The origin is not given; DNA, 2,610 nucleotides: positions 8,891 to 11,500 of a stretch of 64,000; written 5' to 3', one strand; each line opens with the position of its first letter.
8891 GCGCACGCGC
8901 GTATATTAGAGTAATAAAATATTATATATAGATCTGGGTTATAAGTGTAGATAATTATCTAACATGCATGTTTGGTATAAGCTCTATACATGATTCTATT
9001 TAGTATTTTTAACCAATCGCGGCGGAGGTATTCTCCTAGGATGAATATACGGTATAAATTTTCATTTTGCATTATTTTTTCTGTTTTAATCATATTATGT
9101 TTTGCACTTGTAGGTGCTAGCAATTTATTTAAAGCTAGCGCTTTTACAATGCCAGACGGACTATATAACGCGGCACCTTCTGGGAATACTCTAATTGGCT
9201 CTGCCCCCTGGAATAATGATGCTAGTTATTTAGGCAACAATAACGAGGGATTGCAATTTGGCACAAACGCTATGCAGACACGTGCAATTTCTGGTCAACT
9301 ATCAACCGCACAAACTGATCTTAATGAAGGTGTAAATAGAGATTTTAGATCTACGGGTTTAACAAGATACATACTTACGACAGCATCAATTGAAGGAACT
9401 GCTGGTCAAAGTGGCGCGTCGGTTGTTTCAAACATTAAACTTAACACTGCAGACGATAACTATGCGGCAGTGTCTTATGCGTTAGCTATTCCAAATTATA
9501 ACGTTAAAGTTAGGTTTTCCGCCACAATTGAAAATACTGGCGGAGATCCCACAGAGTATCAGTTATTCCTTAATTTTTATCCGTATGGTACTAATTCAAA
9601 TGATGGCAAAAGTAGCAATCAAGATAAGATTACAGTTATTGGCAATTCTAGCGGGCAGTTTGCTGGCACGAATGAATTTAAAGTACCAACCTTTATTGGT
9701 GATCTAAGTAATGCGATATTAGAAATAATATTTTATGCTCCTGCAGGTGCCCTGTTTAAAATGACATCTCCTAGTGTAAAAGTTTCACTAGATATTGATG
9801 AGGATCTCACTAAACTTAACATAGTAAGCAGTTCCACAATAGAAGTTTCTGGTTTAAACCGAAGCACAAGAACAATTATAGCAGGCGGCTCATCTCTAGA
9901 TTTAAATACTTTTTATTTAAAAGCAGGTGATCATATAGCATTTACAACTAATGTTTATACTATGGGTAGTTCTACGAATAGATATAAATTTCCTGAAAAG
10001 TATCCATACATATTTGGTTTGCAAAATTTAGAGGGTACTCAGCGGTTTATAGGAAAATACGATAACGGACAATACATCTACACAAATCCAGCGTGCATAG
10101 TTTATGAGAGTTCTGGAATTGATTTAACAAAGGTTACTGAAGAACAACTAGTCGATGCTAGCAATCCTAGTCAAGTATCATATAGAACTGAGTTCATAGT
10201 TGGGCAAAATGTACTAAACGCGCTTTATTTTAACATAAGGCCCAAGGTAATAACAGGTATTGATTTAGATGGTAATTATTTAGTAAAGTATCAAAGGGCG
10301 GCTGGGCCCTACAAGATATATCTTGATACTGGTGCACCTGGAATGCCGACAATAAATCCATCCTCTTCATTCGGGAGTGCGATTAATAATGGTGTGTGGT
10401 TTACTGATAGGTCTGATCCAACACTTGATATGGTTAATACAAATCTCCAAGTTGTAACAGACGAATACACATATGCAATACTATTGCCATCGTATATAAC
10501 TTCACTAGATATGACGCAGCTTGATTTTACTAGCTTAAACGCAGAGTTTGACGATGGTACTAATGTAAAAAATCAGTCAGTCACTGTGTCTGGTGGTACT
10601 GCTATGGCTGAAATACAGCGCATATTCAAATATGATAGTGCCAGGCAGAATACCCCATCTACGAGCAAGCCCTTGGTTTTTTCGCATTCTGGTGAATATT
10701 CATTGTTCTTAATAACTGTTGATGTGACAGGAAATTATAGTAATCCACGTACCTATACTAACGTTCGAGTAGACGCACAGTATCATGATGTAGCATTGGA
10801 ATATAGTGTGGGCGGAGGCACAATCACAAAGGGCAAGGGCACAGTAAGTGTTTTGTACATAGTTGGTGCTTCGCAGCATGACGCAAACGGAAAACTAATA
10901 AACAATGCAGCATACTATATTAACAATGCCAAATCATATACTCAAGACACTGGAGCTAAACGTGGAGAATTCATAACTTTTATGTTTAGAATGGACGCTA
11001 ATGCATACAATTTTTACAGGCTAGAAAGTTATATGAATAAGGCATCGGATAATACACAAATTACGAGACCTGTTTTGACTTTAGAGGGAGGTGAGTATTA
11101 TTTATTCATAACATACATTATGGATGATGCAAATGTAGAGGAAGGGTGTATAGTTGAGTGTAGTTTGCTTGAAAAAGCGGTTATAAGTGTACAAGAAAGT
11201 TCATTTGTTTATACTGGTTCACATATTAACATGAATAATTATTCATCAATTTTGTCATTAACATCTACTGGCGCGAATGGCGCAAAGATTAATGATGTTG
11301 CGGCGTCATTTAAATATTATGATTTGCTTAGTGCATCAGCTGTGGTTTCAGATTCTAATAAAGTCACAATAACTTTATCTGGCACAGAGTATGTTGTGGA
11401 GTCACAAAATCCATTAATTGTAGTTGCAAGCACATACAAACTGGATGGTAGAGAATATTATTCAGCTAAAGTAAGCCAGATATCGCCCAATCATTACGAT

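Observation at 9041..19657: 3,538-aa type-I anchored stalk protein with an uncharacterised ~800-aa N-terminal head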

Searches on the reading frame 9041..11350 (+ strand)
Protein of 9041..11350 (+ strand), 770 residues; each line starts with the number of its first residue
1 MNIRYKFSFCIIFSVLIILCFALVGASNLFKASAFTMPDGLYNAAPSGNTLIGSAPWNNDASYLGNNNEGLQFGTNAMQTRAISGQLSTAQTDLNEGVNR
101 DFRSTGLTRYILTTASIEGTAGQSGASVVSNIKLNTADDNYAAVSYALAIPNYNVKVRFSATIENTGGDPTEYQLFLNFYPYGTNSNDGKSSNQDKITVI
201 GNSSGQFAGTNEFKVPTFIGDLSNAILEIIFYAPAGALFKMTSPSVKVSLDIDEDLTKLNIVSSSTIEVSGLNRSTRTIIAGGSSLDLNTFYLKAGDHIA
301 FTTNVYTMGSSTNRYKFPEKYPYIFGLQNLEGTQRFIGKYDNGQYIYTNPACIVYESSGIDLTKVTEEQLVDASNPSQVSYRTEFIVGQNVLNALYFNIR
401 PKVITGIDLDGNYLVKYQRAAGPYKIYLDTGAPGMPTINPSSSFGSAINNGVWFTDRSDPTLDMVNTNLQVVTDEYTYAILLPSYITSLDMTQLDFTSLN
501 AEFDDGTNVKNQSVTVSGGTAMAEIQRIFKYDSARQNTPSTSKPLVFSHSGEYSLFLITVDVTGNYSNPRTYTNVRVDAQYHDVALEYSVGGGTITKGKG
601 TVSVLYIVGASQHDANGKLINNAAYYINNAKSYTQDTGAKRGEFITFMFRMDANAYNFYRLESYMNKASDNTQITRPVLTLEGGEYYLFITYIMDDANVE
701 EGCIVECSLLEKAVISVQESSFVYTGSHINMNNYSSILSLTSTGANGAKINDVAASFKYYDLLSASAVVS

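Call 12: find_homologous_proteins(query=window:9041-11350:+)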
Query window:9041-11350:+ (770 aa): 1 proteins with E <= 0.001 among 8000 candidates.
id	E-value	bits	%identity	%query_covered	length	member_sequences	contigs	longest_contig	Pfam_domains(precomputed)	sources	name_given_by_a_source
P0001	4.9e-241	820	53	100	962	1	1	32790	-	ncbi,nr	ncbi:MAG: hypothetical protein LBF68_04705, partial [Christensenellaceae bacterium]|nr:hypothetical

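Call 17: find_encoding_contigs(protein=P0001, flank=10000, max_places=3)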
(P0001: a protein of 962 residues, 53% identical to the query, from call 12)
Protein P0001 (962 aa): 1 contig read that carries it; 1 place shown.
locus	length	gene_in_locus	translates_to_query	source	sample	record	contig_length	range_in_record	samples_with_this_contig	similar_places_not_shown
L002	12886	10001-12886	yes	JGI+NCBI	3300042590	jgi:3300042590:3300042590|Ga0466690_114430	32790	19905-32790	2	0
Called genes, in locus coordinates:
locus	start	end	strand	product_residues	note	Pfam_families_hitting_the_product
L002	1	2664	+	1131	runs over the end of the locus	-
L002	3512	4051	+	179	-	PF06177:QueT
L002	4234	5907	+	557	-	PF00128:Alpha-amylase, PF16657:Malt_amylase_C (weak)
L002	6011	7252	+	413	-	PF04326:SLFN_AlbA_2, PF13749:HATPase_c_4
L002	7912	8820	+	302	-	-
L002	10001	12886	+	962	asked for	?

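Call 25: search_protein_representatives(alignment_id=A1)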
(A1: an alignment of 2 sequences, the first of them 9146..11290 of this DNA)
Query: 2 sequences, 722 profile positions. Proteins with E-value up to 0.001 (for the whole library): 6; up to 1e-10: 6; up to 1e-30: 6. The best 6 are listed.
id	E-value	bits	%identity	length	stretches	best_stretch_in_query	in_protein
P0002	0.0e+00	1466.5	-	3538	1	1-720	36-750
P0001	0.0e+00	1455.2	-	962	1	1-722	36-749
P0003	8.6e-185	632.5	-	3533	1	5-722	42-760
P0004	7.1e-126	437.8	-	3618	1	2-715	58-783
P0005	1.8e-41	158.8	-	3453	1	24-701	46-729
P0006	2.0e-37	145.4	-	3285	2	391-712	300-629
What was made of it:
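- Tried and rejected: The exhaustive search was needed to find the others (call 25).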

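Call 27: predict_structure(alignment_id=A1)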
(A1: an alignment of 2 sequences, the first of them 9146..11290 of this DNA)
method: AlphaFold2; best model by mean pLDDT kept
length: 715 residues; sequences in the alignment: 2
mean_pLDDT: 39.9   pTM: 0.28
mean pLDDT of the five models: 39.9, 38.7, 35.4, 34.7, 31.1
residues with pLDDT >= 90: 0; 70-90: 48; 50-70: 139; < 50: 528
segments of 3 or more residues with pLDDT < 50: 1-119, 146-177, 179-192, 197-204, 206-318, 322-364, 368-400, 405-408, 411-436, 500-507, 542-565, 573-575, 578-583, 596-607, 623-644, 660-715
pLDDT, mean of each block of 10 residues (from residue 1): 23 24 26 26 23 24 23 21 21 21 24 37 53 54 46 42 43 48 38 49 46 40 24 24 22 30 31 20 23 25 27 42 43 41 42 33 44 31 33 34 50 40 42 50 72 71 76 72 70 62 47 57 73 59 35 31 48 48 53 46 45 60 40 33 50 55 36 30 25 24 23 22
secondary structure, 60 per line:
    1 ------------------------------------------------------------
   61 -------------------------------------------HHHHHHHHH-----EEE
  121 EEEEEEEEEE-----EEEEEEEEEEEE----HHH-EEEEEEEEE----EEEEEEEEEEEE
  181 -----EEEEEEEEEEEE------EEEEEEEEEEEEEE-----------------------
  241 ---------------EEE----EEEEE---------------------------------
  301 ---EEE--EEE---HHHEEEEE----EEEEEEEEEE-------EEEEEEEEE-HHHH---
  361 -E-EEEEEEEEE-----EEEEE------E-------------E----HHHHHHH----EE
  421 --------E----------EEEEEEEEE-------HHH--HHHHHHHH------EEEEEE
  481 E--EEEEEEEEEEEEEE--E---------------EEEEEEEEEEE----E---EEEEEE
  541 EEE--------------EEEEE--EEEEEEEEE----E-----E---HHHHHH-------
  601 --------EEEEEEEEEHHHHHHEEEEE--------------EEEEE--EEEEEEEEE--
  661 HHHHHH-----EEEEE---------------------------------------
elements in order (helices of 4 or more, strands of 3 or more residues): H104-112 E118-130 E136-147 E156-164 E169-180 E186-197 E204-217 E256-258 E263-267 E304-306 E309-311 E318-322 E327-336 E344-352 H354-357 E364-372 E378-382 H408-414 E440-448 H461-468 E475-481 E484-497 E516-526 E535-543 E558-562 E565-573 H588-593 E609-617 H618-623 E624-628 E643-647 E650-658 H661-666 E672-676
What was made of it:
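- Tried and rejected: The first AlphaFold run, with 2 sequences, was unusable (pLDDT 39.9, call 27).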

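Call 31: find_homologous_proteins(query=A2, max_evalue=0.001)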
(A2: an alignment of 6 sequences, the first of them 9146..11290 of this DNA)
Query A2 (6 sequences) (715 aa, profile of the alignment): 1 proteins with E <= 0.001 among 8000 candidates.
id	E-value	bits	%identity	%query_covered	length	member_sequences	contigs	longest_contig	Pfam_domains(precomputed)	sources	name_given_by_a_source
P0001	0.0e+0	1083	54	99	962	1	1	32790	-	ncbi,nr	ncbi:MAG: hypothetical protein LBF68_04705, partial [Christensenellaceae bacterium]|nr:hypothetical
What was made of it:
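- Tried and rejected: The word-indexed 5.8-billion-protein search found only one partial orthologue of the head, even when queried with a profile (calls 12, 31).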

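Call 32: find_related_loci(query=A2, collection=genome_contigs, flank=10000)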
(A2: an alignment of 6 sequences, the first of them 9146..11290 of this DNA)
Query A2 (715 aa) in genome_contigs; peptide patterns used: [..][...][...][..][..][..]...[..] (x = any residue, [..] = any of these).
71 stretches matched a pattern; 3 encode a relative of the query (tblastn E <= 1e-3); 3 distinct loci.
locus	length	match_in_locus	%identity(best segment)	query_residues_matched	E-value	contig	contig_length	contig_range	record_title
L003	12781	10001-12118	54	1-709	0e+0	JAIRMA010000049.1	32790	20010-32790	MAG: Christensenellaceae bacterium isolate Cc175_bin76 k119_303024, whole genome shotgun sequence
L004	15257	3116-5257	42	6-713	1e-170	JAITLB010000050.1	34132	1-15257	MAG: Christensenellaceae bacterium isolate Pcl387_bin85 k119_2263095, whole genome shotgun sequence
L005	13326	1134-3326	33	2-715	4e-110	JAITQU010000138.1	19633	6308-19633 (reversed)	MAG: Christensenellaceae bacterium isolate Roe453_bin112 k119_344464, whole genome shotgun sequence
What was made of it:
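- Taxonomy: the GTDB scan found 3 loci, all titled Christensenellaceae MAGs (call 32).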

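Call 35: find_encoding_contigs(protein=P0003, flank=10000, max_places=3)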
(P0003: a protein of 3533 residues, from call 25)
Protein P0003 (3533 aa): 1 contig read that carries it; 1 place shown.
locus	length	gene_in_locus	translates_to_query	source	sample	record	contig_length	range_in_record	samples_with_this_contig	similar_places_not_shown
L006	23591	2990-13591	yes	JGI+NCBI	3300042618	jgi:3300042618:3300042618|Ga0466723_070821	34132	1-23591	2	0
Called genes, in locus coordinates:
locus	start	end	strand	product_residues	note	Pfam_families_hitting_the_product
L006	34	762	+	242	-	-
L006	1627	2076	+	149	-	PF01894:YjbQ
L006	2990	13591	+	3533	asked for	PF18887:MBG_3 (weak)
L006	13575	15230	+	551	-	-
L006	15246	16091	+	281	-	-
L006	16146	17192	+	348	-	-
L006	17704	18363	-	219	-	PF02734:Dak2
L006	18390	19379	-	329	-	PF02733:Dak1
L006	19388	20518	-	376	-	PF00465:Fe-ADH, PF13685:Fe-ADH_2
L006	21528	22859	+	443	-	PF04107:GCS2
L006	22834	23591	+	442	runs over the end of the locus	PF03738:GSP_synth (weak)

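Call 37: find_encoding_contigs(protein=P0005, flank=10000, max_places=3)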
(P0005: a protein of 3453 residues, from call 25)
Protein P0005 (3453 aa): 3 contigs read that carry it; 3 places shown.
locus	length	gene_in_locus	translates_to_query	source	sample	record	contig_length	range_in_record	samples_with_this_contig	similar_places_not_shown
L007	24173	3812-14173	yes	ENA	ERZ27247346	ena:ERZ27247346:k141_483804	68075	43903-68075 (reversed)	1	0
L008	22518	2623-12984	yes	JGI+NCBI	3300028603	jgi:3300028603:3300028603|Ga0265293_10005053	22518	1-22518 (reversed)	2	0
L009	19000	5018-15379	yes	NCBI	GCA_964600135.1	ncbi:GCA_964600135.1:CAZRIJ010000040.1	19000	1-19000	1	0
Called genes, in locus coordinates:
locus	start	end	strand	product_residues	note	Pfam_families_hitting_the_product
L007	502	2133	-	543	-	PF00118:Cpn60_TCP1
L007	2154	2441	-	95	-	PF00166:Cpn10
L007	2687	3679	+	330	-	-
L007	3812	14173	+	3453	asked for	PF18887:MBG_3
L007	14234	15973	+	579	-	-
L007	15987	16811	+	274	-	-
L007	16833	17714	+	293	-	-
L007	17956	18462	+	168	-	-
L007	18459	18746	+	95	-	-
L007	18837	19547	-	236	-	PF08239:SH3_3 (weak)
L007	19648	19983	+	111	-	-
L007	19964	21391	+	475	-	PF03237:Terminase_6N, PF17289:Terminase_6C (weak)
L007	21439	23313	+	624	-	PF16510:P22_portal, PF23899:SU10_portal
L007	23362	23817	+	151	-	-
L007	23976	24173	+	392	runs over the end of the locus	-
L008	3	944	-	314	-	?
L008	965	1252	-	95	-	PF00166:Cpn10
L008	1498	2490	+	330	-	-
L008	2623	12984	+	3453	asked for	PF18887:MBG_3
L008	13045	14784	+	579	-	-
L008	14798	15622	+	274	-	-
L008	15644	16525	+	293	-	-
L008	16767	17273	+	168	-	-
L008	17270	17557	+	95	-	-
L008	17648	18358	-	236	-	PF08239:SH3_3 (weak)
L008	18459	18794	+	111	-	-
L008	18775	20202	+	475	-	PF03237:Terminase_6N, PF17289:Terminase_6C (weak)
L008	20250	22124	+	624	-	PF16510:P22_portal, PF23899:SU10_portal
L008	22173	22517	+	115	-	?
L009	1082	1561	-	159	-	-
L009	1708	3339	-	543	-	PF00118:Cpn60_TCP1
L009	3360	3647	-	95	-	PF00166:Cpn10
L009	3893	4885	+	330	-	-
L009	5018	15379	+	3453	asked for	PF18887:MBG_3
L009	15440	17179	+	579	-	-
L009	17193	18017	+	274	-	-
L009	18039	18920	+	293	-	-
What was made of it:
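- The amylase neighbour is absent from the P0005 context (call 37).
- Tried and rejected: The prophage genes next to the cassette in L007/L008 look coincidental (call 37).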

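Call 38: find_encoding_contigs(protein=P0006, flank=10000, max_places=3)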
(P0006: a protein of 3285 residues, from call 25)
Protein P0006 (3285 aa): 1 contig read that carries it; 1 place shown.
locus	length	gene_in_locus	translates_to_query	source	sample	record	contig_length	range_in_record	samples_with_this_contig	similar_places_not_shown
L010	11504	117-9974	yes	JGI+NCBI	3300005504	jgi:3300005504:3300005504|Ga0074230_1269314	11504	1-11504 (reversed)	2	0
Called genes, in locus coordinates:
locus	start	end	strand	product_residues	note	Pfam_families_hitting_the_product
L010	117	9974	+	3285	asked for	PF18887:MBG_3, PF11797:WxLIP_HBD (faint), PF18887:MBG_3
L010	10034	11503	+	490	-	?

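Call 47: predict_structure(alignment_id=A2)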
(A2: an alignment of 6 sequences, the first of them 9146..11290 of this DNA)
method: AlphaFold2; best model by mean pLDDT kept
length: 715 residues; sequences in the alignment: 6
mean_pLDDT: 70.3   pTM: 0.53
mean pLDDT of the five models: 70.3, 69.2, 65.7, 65.7, 61.0
residues with pLDDT >= 90: 27; 70-90: 420; 50-70: 168; < 50: 100
segments of 3 or more residues with pLDDT < 50: 9-42, 45-65, 558-562, 637-640, 680-696, 698-715
pLDDT, mean of each block of 10 residues (from residue 1): 53 31 34 33 41 26 47 62 76 70 67 82 78 79 73 70 71 67 71 80 77 77 73 75 64 61 86 66 81 77 68 79 83 79 82 66 85 80 73 66 88 88 84 65 90 78 79 83 85 78 73 89 80 84 83 60 68 81 82 70 78 83 74 59 68 83 75 66 44 44 38 32
secondary structure, 60 per line:
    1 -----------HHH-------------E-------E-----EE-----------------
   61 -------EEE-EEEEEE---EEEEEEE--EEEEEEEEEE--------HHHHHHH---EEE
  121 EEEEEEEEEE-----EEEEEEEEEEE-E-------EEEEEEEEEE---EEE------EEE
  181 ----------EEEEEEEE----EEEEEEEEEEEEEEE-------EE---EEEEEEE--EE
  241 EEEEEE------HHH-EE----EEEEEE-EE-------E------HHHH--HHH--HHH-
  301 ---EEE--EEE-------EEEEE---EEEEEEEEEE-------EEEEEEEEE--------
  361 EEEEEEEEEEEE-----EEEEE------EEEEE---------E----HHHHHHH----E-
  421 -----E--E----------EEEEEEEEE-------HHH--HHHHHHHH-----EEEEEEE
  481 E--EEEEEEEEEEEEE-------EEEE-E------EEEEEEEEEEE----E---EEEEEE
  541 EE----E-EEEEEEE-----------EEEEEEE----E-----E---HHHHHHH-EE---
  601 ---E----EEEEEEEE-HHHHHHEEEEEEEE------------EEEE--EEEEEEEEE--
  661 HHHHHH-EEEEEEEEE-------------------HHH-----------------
elements in order (helices of 4 or more, strands of 3 or more residues): E68-70 E72-77 E81-87 E90-99 H108-114 E118-130 E136-146 E156-165 E169-171 E178-180 E191-198 E203-217 E230-236 E239-246 E263-268 H286-289 E304-306 E309-311 E319-323 E327-336 E344-352 E361-372 E378-382 E389-393 H408-414 E440-448 H461-468 E474-481 E484-496 E504-507 E516-526 E535-542 E549-555 E567-573 H588-594 E609-616 H618-623 E624-631 E644-647 E650-658 H661-666 E668-676
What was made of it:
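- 9806..11284 (+): Head domains 2-4: three further predicted beta-rich domains (residues ~256-430, 431-580, 581-748). The third carries a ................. motif. Boundaries are approximate. AlphaFold secondary structure and pLDDT (call 47).
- Checked: It falls in the block of strands predicted by AlphaFold (model residues 118-217, call 47).
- Head fold: the AlphaFold model (pLDDT 70.3) is all beta domains (call 47). The prediction is all-beta small domains (call 47).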
